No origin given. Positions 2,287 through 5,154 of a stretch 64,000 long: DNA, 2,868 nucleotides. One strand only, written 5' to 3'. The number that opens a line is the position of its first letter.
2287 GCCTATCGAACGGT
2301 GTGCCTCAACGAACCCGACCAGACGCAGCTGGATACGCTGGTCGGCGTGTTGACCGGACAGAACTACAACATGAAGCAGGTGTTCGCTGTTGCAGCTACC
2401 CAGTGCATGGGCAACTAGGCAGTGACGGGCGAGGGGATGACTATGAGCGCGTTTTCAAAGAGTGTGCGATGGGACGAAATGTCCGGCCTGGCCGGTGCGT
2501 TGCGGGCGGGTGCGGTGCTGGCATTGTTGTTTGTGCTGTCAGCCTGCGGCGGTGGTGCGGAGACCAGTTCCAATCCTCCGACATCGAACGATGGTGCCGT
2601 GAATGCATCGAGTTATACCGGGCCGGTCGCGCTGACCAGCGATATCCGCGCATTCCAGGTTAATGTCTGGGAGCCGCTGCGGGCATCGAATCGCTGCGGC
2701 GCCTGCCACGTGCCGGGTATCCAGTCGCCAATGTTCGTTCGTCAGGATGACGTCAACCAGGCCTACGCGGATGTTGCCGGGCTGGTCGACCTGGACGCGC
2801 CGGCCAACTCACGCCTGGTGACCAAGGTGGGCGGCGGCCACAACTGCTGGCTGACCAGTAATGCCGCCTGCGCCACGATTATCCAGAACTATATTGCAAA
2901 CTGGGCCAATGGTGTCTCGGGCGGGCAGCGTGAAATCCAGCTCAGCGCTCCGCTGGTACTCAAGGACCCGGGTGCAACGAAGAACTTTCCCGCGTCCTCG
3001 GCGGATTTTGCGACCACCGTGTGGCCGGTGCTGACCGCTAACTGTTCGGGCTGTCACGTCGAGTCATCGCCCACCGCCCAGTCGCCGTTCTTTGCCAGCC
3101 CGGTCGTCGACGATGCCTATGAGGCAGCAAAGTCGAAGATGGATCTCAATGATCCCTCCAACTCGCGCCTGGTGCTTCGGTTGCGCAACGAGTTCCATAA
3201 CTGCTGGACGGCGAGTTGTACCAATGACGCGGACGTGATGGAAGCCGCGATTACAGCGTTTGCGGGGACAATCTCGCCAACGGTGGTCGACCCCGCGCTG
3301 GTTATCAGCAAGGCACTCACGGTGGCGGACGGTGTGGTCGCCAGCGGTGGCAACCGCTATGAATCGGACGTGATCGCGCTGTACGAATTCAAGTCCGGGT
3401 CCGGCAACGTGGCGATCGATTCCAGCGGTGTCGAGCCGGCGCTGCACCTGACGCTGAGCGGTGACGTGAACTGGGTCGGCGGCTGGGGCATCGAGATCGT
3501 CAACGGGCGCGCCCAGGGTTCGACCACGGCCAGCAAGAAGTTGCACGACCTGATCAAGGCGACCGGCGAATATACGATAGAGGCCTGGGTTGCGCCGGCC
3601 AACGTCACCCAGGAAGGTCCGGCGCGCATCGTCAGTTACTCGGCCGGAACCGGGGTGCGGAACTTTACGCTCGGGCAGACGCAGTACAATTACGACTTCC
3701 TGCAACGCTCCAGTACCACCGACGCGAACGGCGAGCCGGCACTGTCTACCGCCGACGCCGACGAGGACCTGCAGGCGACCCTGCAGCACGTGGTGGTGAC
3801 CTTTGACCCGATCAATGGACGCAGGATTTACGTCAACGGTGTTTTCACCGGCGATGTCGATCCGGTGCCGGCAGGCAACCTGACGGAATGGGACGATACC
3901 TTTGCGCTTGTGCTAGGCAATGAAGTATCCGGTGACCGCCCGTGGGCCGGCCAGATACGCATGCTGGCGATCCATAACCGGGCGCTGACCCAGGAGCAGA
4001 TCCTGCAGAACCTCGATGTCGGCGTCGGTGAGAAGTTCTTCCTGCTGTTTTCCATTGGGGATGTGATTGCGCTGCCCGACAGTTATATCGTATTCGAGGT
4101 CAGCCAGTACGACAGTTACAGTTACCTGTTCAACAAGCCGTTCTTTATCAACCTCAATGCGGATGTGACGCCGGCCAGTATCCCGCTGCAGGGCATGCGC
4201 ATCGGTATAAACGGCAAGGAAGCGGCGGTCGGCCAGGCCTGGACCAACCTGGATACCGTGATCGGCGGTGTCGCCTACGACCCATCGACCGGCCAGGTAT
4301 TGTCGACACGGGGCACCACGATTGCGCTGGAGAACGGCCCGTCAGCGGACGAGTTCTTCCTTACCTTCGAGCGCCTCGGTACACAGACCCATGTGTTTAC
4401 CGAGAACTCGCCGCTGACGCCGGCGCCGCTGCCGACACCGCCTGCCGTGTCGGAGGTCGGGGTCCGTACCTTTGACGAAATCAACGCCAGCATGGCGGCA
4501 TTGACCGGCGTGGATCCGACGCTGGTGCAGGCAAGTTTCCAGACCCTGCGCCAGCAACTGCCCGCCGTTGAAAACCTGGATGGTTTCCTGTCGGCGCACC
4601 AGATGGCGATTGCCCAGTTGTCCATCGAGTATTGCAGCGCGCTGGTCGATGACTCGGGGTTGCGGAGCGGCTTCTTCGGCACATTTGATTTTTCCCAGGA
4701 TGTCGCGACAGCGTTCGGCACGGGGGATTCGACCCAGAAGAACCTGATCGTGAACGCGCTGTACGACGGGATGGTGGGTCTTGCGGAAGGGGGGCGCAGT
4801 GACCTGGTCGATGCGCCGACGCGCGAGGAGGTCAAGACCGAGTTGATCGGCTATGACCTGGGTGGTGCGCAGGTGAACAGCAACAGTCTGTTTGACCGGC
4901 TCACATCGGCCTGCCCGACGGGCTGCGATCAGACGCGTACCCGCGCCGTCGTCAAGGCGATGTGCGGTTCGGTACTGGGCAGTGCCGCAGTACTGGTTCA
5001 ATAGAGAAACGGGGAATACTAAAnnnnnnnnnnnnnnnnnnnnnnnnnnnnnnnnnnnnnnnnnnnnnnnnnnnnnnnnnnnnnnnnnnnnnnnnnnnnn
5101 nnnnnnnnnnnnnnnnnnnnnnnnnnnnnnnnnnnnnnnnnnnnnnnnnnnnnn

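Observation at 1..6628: Four-gene, fully exported cluster of unknown function: propeller lipoprotein / DUF1588-like haem protein / di-CxxCH LamG lipoprotein / Tat DUF1501-like protein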

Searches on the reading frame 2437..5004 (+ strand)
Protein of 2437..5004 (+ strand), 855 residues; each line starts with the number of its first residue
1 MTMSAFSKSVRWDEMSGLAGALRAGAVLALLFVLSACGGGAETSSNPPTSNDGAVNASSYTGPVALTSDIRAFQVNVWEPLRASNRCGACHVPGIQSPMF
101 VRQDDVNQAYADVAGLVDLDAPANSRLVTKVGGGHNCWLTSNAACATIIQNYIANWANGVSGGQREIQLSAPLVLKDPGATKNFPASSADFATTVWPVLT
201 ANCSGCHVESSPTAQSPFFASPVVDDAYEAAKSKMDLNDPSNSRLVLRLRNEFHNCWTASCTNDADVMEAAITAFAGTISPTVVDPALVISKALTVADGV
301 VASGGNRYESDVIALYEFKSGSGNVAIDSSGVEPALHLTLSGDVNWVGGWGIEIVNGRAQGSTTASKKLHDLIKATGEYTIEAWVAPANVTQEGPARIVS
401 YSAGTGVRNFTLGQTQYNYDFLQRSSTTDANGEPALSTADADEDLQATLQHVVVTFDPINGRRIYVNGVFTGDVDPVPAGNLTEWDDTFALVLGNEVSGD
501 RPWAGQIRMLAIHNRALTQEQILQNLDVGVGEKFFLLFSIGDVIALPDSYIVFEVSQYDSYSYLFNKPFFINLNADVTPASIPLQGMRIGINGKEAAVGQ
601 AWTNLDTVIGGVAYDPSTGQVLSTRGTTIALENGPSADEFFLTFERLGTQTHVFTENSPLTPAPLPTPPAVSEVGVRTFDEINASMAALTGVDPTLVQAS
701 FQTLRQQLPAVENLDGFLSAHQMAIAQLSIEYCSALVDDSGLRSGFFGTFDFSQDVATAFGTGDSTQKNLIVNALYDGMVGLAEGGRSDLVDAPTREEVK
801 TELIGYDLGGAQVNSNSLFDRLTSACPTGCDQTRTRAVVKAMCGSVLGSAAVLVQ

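Call 7: search_protein_families(library=pfam, proteins=[window:2437-5004:+], max_evalue=0.1)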
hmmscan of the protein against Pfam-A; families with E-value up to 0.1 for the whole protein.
window:2437-5004:+ (855 aa): 2 families
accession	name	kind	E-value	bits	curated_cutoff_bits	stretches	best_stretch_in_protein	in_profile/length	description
PF13385.13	Laminin_G_3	-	2e-23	83.6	27.6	1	365-522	5-150/151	Concanavalin A-like lectin/glucanases superfamily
PF02973.23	Sialidase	-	0.067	13.1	26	0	430-524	86-183/189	Sialidase, N-terminal domain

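Call 8: search_protein_families(library=ncbifam, proteins=[window:2437-5004:+], max_evalue=0.1)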
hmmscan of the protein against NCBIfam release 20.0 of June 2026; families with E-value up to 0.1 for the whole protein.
window:2437-5004:+ (855 aa): 5 families
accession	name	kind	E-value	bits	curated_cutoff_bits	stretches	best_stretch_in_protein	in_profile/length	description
NF052521.1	TafC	equivalog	0.00016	20.9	410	1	373-524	212-358/373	TafC family fimbrial protein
TIGR01904.2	GSu_C4xC__C2xCH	domain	0.00059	19.5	27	0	191-214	39-63/73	CxxxxCH/CxxCH domain c-type cytochrome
NF058595.1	invert_tail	domain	0.0064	16.8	37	1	19-61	54-92/113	lipo-invert putative C-terminal anchoring domain-containing protein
NF045774.1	cytochro_C551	exception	0.052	13.5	118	0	26-56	8-38/110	cytochrome c551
NF045470.1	Opp2B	equivalog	0.062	12.5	350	0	223-304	39-118/300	nickel ABC transporter permease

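Call 57: search_protein_families(library=pfam, alignment_id=A3, max_evalue=1)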
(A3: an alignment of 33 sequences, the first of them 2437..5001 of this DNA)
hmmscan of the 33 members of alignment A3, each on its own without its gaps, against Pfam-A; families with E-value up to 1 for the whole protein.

A. member 1, window:2437-5001:+ (855 aa): 3 families
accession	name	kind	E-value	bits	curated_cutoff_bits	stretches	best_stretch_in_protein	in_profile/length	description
PF13385.13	Laminin_G_3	-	2e-23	83.6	27.6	1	365-522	5-150/151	Concanavalin A-like lectin/glucanases superfamily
PF02973.23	Sialidase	-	0.067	13.1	26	1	430-524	86-183/189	Sialidase, N-terminal domain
PF09698.15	GSu_C4xC__C2xCH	-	0.11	13.7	21.7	0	69-91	22-36/36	Geobacter CxxxxCH...CXXCH motif (GSu_C4xC__C2xCH)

B. families by the number of members that match (of 33 scanned): 24 families
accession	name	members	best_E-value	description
PF13385.13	Laminin_G_3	33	2e-23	Concanavalin A-like lectin/glucanases superfamily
PF13442.11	Cytochrome_CBB3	25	0.00017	Cytochrome C oxidase, cbb3-type, subunit III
PF09698.15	GSu_C4xC__C2xCH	24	0.0017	Geobacter CxxxxCH...CXXCH motif (GSu_C4xC__C2xCH)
PF02973.23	Sialidase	12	0.00074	Sialidase, N-terminal domain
PF00034.26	Cytochrom_C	11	0.0012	Cytochrome c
PF14376.11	Haem_bd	10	5e-05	Haem-binding domain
PF14522.11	Cytochrome_C7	10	0.033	Cytochrome c7 and related cytochrome c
PF22113.1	Mtrc-MtrF_II-IV_dom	9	0.024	Outer membrane cytochrome MtrC/MtrF-like, domains II/IV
PF09699.15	Paired_CXXCH_1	7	0.1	Doubled CXXCH motif (Paired_CXXCH_1)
PF11845.13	Tll0287-like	4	0.0074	Tll0287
PF09299.17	Mu-transpos_C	2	0.094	Mu transposase, C-terminal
PF22297.1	PccH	2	0.15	PccH Cytochrome c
PF16383.10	DUF4992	1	0.07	Domain of unknown function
PF13435.11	Cytochrome_C554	1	0.079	Cytochrome c554 and c-prime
PF07635.16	PSCyt1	1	0.093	Planctomycete cytochrome C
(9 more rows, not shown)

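Call 60: search_solved_structures(query=A3, max_evalue=1)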
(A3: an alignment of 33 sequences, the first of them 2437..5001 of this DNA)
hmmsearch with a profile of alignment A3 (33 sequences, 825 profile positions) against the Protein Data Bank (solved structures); distinct sequences matched with E-value up to 1: 3.
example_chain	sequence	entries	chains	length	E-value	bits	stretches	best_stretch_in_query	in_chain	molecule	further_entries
5fre_A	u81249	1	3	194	0.049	14.7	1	408-508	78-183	EXO-ALPHA-SIALIDASE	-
5fra_A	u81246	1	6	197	0.051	14.7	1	408-508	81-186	SIALIDASE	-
4c1w_A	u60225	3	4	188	0.19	12.8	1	450-513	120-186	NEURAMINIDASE | SIALIDASE A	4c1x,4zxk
